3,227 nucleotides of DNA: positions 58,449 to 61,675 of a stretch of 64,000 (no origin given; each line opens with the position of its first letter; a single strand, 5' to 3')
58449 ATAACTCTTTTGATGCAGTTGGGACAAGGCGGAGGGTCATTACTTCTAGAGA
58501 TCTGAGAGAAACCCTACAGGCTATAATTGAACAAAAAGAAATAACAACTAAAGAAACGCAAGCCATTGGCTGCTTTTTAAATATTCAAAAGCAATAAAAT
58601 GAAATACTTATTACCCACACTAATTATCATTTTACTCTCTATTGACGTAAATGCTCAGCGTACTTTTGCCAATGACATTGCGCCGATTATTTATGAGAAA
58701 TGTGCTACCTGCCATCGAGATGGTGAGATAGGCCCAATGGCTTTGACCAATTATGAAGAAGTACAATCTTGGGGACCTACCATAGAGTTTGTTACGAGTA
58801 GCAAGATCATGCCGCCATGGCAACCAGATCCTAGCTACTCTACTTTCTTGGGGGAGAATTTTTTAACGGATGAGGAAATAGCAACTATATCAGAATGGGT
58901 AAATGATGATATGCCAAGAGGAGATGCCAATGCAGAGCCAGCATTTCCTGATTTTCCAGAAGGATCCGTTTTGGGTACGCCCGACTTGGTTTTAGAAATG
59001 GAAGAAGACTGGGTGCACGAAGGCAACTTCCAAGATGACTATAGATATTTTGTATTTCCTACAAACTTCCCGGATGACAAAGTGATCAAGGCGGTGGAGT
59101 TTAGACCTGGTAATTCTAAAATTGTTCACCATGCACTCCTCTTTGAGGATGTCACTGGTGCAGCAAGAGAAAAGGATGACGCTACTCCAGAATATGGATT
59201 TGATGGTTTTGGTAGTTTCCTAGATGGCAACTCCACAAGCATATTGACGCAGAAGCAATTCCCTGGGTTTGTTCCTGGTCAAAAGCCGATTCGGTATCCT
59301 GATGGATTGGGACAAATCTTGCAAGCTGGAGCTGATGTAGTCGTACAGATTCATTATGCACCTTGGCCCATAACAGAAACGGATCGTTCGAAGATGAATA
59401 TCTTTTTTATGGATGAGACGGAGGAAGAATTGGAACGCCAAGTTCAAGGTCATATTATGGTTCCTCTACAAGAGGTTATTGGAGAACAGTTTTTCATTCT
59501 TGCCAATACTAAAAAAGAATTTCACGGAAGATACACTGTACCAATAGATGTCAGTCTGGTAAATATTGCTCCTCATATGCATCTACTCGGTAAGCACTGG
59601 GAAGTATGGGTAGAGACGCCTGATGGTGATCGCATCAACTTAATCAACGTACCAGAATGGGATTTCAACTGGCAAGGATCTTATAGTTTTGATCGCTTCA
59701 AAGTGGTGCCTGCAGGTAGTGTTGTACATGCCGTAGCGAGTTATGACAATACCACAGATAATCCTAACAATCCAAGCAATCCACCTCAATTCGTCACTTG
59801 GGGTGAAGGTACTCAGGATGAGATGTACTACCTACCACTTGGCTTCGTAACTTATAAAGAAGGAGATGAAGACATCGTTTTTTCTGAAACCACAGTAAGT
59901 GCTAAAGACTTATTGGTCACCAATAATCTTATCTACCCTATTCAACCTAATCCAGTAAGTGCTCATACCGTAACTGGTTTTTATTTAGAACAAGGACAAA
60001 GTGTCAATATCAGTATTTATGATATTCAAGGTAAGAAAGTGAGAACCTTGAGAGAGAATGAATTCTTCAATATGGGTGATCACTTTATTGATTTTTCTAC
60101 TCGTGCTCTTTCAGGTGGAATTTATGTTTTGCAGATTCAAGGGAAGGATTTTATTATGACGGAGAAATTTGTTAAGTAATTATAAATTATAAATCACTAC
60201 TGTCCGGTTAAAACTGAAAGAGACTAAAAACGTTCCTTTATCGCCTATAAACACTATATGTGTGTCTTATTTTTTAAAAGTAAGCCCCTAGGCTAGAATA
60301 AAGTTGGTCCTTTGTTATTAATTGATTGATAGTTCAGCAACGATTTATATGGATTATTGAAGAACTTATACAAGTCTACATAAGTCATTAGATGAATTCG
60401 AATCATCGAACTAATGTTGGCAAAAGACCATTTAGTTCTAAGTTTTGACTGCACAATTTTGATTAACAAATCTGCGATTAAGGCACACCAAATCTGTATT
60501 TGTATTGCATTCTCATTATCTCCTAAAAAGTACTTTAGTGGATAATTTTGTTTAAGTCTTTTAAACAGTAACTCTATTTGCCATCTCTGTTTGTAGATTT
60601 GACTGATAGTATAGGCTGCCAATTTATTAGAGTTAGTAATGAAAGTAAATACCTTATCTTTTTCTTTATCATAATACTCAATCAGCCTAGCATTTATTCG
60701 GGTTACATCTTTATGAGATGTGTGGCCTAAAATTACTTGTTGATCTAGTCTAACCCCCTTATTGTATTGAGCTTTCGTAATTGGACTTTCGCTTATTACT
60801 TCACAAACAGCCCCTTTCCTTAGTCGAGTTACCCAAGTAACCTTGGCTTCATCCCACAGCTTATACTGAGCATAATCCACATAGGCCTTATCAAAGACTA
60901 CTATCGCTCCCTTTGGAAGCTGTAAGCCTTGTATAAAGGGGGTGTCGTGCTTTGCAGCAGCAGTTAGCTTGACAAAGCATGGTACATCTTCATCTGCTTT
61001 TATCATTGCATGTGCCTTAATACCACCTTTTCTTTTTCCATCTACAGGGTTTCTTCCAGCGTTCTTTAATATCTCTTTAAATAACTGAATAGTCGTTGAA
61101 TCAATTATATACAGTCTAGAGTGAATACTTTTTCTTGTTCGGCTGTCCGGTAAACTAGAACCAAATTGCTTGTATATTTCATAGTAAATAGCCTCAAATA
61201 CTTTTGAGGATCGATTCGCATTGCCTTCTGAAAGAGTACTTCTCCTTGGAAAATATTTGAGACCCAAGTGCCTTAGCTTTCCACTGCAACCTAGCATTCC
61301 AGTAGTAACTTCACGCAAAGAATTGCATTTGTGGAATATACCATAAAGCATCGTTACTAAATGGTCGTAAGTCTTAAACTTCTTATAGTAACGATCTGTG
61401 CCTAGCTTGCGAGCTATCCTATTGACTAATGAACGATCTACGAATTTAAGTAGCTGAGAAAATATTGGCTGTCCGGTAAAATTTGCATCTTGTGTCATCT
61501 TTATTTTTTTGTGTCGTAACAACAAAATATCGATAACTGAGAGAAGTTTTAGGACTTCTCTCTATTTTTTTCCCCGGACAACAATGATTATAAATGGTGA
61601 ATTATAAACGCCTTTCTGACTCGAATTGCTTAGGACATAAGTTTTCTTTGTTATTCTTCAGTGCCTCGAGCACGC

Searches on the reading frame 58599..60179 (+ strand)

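Call 63: search_protein_families(library=pfam, proteins=[window:58599-60179:+], max_evalue=0.00001)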
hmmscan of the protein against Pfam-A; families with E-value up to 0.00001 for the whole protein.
window:58599-60179:+ (526 aa): 1 family
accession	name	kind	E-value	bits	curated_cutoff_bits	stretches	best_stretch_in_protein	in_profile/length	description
PF18962.6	Por_Secre_tail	-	2e-07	31.6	27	1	450-524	3-73/75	Secretion system C-terminal sorting domain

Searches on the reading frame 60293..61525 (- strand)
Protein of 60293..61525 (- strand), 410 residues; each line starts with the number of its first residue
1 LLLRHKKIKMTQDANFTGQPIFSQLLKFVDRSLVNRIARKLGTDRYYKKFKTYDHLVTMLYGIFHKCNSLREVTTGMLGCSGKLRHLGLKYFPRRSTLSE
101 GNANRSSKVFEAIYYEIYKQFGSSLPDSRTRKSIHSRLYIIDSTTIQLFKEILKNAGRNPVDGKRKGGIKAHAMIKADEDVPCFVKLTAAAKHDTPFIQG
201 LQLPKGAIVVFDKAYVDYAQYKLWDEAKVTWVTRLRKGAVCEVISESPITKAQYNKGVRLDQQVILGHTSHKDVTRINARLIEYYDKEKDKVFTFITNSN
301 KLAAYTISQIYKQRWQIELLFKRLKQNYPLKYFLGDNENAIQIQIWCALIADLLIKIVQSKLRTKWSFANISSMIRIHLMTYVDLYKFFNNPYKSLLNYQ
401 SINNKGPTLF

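Call 63: search_protein_families(library=pfam, proteins=[window:60293-61525:-], max_evalue=0.00001)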
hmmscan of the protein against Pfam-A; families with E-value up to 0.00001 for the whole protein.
window:60293-61525:- (410 aa): 2 families
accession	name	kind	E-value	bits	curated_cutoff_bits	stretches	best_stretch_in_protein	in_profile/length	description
PF01609.27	DDE_Tnp_1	-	2.7e-26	93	23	1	137-351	5-197/200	Transposase DDE domain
PF14294.11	DUF4372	-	1.3e-23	83.4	25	1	17-90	1-74/74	Domain of unknown function (DUF4372)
